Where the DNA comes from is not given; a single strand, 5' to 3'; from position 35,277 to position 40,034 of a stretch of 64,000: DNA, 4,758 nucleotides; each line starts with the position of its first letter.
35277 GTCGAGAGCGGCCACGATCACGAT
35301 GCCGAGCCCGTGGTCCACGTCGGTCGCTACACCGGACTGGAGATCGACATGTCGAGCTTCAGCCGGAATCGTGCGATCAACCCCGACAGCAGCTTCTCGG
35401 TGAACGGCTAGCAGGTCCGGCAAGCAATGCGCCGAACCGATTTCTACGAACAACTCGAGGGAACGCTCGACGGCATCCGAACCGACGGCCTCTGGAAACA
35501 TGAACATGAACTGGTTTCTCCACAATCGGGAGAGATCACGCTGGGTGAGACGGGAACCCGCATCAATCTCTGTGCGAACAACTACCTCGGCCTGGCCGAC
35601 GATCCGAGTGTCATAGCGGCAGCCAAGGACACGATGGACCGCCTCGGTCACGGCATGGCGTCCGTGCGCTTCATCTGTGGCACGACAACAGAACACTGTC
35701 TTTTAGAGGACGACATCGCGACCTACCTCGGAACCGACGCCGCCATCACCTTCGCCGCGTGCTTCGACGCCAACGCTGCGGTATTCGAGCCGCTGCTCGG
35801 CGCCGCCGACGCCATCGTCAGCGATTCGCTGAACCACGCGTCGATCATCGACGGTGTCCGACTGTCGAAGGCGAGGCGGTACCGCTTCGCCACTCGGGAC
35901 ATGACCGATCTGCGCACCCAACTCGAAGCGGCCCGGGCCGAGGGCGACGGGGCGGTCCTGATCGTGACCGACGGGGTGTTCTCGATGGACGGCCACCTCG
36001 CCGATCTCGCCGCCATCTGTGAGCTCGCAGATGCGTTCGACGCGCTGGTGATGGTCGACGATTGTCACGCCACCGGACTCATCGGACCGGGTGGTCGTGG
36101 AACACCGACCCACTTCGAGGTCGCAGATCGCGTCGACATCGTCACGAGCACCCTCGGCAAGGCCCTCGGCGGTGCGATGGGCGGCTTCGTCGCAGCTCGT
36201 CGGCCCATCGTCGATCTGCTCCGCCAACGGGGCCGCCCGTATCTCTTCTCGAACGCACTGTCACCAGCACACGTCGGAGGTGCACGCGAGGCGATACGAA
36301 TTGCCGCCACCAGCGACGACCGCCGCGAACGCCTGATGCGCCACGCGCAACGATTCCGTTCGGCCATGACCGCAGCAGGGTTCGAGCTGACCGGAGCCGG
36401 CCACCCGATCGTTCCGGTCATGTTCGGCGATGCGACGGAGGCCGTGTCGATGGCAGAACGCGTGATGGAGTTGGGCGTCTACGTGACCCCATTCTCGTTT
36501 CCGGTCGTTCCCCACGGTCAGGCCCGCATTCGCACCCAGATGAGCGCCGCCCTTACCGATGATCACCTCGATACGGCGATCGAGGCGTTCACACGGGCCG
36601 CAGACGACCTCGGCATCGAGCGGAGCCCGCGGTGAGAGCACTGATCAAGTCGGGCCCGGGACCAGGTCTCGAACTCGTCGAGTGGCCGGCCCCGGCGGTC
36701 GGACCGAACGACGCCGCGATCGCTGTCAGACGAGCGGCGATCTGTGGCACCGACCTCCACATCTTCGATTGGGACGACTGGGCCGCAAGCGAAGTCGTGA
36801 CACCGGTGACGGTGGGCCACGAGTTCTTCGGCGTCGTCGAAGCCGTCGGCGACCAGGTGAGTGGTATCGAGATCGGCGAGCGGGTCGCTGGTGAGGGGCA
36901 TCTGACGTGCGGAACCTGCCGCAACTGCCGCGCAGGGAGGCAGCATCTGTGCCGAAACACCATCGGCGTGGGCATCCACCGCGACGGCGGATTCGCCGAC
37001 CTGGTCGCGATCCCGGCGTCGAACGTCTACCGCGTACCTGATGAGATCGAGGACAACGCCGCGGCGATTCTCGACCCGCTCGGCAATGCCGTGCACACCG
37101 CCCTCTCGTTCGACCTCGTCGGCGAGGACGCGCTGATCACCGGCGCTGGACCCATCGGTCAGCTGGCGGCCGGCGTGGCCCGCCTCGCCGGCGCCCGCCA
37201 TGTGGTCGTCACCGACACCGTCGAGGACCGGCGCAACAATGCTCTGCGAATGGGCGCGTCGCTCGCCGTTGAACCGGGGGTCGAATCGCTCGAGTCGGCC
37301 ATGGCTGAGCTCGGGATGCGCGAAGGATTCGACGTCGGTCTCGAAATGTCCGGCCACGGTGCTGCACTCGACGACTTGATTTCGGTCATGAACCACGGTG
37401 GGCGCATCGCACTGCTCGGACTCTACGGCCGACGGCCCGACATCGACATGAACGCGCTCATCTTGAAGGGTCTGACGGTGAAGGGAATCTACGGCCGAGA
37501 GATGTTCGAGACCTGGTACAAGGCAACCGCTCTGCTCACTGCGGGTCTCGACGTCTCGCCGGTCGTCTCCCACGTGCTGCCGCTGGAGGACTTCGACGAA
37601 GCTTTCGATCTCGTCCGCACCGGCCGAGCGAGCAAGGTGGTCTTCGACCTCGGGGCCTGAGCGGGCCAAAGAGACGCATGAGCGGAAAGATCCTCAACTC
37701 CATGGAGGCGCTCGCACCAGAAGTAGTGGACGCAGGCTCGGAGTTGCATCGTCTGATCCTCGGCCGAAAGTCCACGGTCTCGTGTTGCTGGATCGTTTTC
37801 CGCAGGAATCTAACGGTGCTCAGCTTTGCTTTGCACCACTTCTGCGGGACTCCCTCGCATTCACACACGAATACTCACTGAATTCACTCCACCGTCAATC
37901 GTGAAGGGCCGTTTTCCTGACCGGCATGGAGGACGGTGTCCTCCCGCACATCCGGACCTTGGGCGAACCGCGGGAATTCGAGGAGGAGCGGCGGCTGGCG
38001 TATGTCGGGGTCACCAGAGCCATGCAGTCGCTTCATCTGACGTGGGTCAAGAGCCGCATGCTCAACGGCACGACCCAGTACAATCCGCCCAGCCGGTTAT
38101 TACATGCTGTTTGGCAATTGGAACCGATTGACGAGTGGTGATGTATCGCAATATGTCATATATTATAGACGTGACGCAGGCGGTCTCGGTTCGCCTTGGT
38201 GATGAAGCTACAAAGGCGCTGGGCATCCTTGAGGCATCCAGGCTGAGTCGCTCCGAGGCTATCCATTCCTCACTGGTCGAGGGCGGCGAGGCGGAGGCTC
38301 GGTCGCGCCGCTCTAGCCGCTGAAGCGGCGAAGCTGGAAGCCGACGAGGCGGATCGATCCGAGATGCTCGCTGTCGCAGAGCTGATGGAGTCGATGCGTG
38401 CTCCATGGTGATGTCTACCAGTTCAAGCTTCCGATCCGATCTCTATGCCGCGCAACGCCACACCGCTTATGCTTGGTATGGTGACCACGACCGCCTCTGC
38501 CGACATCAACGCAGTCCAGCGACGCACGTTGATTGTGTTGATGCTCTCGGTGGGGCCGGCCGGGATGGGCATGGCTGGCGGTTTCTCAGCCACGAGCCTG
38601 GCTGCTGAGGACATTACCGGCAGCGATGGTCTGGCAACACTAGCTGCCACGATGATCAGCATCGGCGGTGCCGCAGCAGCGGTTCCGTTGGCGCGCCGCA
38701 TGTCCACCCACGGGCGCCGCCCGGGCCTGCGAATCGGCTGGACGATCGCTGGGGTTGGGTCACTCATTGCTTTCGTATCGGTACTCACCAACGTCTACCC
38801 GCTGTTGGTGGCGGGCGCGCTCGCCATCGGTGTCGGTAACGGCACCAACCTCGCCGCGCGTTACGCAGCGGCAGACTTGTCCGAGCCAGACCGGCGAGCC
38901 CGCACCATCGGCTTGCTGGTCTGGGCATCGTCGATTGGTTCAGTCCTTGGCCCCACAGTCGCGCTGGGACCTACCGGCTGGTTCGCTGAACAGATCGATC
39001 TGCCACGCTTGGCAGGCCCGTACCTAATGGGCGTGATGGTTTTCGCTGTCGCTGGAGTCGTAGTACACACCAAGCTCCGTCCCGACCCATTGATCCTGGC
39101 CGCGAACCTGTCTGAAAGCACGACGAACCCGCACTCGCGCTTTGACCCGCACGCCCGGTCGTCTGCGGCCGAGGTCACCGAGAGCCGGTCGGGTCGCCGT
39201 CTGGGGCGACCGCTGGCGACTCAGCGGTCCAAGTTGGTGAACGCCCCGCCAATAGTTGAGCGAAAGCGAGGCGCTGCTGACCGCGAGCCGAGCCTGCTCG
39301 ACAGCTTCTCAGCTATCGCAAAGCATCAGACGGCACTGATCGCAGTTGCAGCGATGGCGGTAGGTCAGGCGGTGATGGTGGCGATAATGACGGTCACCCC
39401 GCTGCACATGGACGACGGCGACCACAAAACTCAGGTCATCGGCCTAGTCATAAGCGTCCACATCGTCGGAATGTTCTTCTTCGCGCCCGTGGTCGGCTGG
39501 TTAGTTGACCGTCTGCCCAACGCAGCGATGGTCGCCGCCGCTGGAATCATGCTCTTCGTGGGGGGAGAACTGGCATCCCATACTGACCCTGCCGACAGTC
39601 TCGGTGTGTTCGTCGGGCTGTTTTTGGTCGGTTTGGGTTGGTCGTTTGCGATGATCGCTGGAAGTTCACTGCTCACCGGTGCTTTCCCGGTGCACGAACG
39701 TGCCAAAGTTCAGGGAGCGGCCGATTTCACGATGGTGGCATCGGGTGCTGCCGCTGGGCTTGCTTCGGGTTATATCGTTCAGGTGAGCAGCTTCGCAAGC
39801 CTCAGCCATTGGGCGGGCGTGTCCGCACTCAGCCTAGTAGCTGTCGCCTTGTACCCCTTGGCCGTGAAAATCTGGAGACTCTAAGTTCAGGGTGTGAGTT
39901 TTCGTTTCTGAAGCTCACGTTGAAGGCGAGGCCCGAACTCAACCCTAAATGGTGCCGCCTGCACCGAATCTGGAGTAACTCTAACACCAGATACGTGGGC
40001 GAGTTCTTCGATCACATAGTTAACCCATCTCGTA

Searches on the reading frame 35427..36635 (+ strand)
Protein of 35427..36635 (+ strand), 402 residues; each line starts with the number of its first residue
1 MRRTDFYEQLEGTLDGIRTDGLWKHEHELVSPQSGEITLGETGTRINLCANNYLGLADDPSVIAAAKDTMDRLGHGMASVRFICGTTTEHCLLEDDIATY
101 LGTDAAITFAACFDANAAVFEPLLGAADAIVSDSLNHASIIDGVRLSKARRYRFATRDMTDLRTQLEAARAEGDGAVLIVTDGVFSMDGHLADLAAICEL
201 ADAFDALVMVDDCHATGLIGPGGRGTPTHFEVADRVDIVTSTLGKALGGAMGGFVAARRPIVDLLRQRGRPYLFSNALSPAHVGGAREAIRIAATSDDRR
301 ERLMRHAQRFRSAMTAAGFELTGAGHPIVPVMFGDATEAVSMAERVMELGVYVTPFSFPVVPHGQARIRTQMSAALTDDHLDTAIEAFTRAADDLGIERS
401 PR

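Call 24: search_protein_families(library=pfam, proteins=[window:35427-36635:+])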
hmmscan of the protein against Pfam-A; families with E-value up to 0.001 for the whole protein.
window:35427-36635:+ (402 aa): 2 families
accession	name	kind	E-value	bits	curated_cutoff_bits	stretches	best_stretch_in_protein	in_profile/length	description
PF00155.27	Aminotran_1_2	-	7.1e-58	196.9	19.7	1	46-388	4-361/361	Aminotransferase class I and II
PF00464.25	SHMT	-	5.6e-07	29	27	1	185-285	177-277/399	Serine hydroxymethyltransferase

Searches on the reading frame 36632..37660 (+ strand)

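Call 24: search_protein_families(library=pfam, proteins=[window:36632-37660:+])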
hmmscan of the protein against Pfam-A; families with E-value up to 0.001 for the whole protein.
window:36632-37660:+ (342 aa): 4 families
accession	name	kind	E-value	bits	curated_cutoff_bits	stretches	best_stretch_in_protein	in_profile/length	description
PF08240.17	ADH_N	-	5.3e-27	94.5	23.5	1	24-137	1-104/104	Alcohol dehydrogenase GroES-like domain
PF00107.32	ADH_zinc_N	-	8.6e-25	87.6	31.8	1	174-303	1-128/129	Zinc-binding dehydrogenase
PF16912.11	Glu_dehyd_C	-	2.7e-08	34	34.9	1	154-327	21-200/211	Glucose dehydrogenase C-terminus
PF13602.12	ADH_zinc_N_2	-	1.8e-07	32.6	27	1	229-333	20-128/134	Zinc-binding dehydrogenase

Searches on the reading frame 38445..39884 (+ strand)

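Call 24: search_protein_families(library=pfam, proteins=[window:38445-39884:+])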
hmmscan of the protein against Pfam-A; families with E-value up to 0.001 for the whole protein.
window:38445-39884:+ (479 aa): 3 families
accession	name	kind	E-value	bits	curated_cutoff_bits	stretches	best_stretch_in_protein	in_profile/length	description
PF07690.21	MFS_1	-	1.7e-38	132.8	33.4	2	38-438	7-346/347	Major Facilitator Superfamily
PF13347.12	MFS_2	-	1.8e-09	37.1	27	1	277-418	206-347/427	MFS/sugar transport protein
PF00083.30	Sugar_tr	-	2e-05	24.1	22.3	0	60-174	44-159/452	Sugar (and other) transporter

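Call 25: search_protein_families(library=ncbifam, proteins=[window:38445-39884:+])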
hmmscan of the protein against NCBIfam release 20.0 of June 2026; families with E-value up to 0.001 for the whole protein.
window:38445-39884:+ (479 aa): 4 families
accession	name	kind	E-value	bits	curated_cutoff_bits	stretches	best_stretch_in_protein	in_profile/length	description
NF007927.0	PRK10642.1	equivalog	6.5e-06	25.2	544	1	287-441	249-408/500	glycine betaine/L-proline transporter ProP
NF040895.2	MFS_effux_SdrM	equivalog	3e-05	23.3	550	1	297-453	10-161/441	multidrug efflux MFS transporter SdrM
TIGR00880.1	2_A_01_02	superfamily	5.6e-05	23.3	131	1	81-172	16-106/141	multidrug resistance protein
TIGR00879.1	SP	subfamily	8.3e-05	21.3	237.8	1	312-428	81-198/510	sugar porter family MFS transporter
